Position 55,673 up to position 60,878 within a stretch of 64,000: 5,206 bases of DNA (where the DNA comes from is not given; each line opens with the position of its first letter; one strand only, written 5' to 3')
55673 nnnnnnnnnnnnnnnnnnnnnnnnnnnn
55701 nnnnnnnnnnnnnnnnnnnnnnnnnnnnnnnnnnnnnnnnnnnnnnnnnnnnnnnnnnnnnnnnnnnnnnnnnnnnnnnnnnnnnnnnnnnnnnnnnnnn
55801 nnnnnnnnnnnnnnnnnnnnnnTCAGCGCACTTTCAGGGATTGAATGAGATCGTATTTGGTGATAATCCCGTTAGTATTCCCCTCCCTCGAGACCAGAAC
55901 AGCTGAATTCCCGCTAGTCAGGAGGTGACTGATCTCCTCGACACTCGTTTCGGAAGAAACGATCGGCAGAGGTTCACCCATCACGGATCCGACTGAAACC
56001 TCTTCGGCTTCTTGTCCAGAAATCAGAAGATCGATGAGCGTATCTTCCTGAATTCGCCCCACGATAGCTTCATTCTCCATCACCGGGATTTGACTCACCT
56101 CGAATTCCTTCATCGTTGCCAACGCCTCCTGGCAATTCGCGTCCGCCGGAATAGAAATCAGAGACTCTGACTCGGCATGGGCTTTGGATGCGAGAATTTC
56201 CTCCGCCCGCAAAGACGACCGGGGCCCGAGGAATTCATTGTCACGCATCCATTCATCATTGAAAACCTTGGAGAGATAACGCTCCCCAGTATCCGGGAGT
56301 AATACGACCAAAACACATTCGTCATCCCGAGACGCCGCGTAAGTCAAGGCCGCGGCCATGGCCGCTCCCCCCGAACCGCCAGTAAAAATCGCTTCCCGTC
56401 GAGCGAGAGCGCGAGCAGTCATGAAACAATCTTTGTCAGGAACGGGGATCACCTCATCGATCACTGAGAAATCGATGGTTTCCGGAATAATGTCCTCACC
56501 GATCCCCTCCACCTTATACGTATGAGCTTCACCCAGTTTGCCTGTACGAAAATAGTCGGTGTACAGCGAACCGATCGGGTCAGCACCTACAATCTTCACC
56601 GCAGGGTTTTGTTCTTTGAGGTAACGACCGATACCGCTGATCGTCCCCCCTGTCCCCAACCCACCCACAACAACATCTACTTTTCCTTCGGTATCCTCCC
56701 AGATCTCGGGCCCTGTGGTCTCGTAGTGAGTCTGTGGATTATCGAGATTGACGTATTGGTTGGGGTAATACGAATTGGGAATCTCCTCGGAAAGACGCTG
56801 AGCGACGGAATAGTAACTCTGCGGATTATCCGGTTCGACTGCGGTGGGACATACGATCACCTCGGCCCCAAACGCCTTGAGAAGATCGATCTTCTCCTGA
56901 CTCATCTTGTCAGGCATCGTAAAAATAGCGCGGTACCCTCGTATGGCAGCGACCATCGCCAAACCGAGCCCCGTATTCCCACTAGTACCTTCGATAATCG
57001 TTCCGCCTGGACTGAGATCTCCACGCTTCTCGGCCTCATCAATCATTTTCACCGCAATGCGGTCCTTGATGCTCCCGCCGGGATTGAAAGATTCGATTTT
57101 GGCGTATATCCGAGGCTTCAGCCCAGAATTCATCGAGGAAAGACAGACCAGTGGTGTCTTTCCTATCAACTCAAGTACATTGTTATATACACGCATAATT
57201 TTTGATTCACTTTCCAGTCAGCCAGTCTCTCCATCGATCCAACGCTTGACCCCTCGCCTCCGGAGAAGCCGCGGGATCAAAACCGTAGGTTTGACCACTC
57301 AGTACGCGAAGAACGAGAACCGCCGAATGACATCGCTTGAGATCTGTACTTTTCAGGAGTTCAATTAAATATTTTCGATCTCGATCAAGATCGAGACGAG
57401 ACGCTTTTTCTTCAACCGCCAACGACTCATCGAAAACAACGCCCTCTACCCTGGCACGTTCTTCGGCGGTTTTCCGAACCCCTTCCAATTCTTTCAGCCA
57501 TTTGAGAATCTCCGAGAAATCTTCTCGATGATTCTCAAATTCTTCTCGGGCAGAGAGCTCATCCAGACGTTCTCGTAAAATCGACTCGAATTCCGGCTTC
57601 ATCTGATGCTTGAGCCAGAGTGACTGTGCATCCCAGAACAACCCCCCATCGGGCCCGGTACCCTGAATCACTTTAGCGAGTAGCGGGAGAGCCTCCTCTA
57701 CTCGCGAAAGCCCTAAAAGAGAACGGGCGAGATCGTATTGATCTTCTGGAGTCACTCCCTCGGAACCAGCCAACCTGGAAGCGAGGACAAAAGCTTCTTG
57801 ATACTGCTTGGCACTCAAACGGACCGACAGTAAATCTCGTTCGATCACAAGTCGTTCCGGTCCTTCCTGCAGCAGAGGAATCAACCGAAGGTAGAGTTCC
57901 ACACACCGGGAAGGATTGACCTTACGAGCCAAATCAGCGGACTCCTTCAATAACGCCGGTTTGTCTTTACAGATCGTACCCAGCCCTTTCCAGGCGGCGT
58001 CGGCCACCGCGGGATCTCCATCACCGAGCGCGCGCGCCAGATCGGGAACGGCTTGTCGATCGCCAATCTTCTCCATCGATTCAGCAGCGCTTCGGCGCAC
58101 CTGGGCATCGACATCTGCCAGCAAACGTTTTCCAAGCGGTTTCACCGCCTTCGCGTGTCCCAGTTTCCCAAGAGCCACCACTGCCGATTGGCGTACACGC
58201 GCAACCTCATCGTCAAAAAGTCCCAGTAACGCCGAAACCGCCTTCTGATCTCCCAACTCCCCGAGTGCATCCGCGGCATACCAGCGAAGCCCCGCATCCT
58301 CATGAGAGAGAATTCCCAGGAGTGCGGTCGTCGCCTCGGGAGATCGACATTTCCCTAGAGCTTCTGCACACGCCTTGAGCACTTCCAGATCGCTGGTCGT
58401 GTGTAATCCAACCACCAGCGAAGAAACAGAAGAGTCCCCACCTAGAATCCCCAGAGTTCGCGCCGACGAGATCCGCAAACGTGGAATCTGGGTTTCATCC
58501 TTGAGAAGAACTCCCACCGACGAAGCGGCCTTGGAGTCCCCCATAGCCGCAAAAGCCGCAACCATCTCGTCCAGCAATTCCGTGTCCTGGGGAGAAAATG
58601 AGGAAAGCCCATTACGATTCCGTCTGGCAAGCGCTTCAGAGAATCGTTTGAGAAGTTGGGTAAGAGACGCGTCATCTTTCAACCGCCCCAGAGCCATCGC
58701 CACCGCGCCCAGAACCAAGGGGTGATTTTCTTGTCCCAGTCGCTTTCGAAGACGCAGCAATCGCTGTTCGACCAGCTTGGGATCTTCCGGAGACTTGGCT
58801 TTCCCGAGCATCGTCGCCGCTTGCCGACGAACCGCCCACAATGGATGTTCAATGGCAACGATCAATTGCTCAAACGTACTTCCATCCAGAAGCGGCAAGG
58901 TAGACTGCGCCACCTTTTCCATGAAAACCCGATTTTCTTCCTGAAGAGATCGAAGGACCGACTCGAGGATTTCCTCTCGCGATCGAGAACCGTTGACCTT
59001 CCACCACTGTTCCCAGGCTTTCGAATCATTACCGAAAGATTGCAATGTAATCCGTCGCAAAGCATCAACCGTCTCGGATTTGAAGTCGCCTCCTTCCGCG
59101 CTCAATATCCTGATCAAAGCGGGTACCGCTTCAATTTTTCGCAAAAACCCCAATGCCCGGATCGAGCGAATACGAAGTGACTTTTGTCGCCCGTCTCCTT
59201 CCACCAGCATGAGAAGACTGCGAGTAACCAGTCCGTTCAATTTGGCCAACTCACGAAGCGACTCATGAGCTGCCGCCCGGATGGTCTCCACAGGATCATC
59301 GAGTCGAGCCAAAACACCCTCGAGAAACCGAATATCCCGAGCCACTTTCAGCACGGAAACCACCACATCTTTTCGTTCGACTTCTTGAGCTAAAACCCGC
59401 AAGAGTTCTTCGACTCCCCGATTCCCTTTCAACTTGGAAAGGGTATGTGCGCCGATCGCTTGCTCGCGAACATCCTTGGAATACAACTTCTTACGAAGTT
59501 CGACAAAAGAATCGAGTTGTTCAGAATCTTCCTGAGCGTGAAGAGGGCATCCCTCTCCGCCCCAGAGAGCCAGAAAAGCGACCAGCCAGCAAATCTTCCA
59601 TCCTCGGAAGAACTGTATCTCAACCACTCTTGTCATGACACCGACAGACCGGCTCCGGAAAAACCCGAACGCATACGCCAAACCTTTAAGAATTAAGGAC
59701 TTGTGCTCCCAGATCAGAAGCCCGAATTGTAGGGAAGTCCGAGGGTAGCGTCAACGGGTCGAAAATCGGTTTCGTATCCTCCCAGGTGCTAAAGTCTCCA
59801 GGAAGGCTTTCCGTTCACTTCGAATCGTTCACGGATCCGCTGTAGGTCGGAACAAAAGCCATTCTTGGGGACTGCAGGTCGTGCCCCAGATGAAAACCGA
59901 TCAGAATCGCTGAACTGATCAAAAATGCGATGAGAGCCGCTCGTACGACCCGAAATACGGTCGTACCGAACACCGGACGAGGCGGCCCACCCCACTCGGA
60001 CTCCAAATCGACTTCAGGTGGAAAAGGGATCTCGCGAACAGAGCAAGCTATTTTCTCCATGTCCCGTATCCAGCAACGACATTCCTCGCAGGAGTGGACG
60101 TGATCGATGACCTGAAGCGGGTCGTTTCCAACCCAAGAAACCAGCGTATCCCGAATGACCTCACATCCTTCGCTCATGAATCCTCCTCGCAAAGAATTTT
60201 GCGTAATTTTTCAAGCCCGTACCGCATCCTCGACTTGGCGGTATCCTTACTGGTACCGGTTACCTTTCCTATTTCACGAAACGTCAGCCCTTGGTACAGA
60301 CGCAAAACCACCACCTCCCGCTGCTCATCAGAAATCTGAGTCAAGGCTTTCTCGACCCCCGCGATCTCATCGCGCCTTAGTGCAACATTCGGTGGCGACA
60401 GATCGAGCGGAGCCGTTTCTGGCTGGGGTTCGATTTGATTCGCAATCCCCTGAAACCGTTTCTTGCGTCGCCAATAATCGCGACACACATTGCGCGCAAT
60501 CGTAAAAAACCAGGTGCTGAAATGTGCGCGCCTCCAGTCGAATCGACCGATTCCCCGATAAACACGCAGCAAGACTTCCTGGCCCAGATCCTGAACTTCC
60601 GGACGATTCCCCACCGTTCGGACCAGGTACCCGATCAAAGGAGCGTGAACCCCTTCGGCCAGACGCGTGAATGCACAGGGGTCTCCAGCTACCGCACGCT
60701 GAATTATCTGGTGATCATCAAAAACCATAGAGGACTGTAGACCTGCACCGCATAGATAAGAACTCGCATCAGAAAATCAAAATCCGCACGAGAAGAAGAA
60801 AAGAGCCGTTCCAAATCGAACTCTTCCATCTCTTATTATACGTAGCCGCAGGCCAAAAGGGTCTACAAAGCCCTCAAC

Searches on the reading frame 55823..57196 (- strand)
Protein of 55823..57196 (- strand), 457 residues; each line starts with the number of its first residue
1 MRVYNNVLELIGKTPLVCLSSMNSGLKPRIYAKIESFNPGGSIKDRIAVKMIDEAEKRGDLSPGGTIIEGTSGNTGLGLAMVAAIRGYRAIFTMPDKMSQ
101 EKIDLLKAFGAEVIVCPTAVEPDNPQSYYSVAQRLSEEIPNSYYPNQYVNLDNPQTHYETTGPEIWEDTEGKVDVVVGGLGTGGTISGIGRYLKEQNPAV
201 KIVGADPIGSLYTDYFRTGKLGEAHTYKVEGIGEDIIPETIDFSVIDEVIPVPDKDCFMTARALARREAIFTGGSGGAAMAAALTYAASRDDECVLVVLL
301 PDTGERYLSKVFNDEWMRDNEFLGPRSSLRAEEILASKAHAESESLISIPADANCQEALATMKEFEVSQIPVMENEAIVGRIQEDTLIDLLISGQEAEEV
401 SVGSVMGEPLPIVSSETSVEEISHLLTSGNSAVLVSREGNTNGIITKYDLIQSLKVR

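Call 15: search_protein_families(library=pfam, proteins=[window:55823-57196:-], max_evalue=0.001)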
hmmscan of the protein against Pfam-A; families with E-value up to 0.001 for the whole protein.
window:55823-57196:- (457 aa): 2 families
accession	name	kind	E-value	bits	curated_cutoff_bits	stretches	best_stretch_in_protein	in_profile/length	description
PF00291.31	PALP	-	2.3e-78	264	35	1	8-300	2-293/295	Pyridoxal-phosphate dependent enzyme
PF00571.33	CBS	-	9.7e-13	48.7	24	2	402-454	1-55/57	CBS domain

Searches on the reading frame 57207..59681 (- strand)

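Call 15: search_protein_families(library=pfam, proteins=[window:57207-59681:-], max_evalue=0.001)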
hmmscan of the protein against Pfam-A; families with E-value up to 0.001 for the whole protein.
window:57207-59681:- (824 aa): 7 families
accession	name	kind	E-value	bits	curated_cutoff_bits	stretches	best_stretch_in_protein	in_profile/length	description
PF13646.12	HEAT_2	-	4.9e-52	174.6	27.7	6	453-536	3-87/88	HEAT repeats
PF03130.22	HEAT_PBS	-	7.9e-22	75.7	20.9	1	528-554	1-27/27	PBS lyase HEAT-like repeat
PF02985.28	HEAT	-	1.5e-18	65.5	23.5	0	482-507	2-27/31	HEAT repeat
PF13513.12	HEAT_EZ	-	5.3e-10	40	27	0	282-334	1-55/55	HEAT-like repeat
PF12717.13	Cnd1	-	3.1e-05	24.5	26.4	0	483-542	24-88/162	non-SMC mitotic condensation complex subunit 1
PF01602.26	Adaptin_N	-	0.00016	20.9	37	0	276-353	122-198/524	Adaptin N terminal region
PF11838.14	ERAP1_C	-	0.00092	19.2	38.2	0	309-459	60-225/318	ERAP1-like C-terminal domain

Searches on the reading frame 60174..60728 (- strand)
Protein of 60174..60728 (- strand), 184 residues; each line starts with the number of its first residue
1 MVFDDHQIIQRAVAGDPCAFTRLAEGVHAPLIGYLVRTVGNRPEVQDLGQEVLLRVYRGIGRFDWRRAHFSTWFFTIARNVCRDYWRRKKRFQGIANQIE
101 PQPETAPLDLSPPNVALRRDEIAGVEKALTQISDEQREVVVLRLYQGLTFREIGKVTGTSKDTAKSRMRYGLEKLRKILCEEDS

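Call 15: search_protein_families(library=pfam, proteins=[window:60174-60728:-], max_evalue=0.001)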
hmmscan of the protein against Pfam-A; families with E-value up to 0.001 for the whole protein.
window:60174-60728:- (184 aa): 4 families
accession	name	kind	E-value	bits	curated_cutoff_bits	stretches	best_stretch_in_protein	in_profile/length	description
PF04542.20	Sigma70_r2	-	7.5e-18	64.5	24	1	28-91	6-70/71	Sigma-70 region 2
PF04545.22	Sigma70_r4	-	4.7e-13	48.9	24.1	1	128-177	1-50/50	Sigma-70, region 4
PF08281.18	Sigma70_r4_2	-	1.8e-09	37.5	25.7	1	125-175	4-54/54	Sigma-70, region 4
PF07638.17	Sigma70_ECF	-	6.4e-06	26.6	21.1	1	7-176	6-180/185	ECF sigma factor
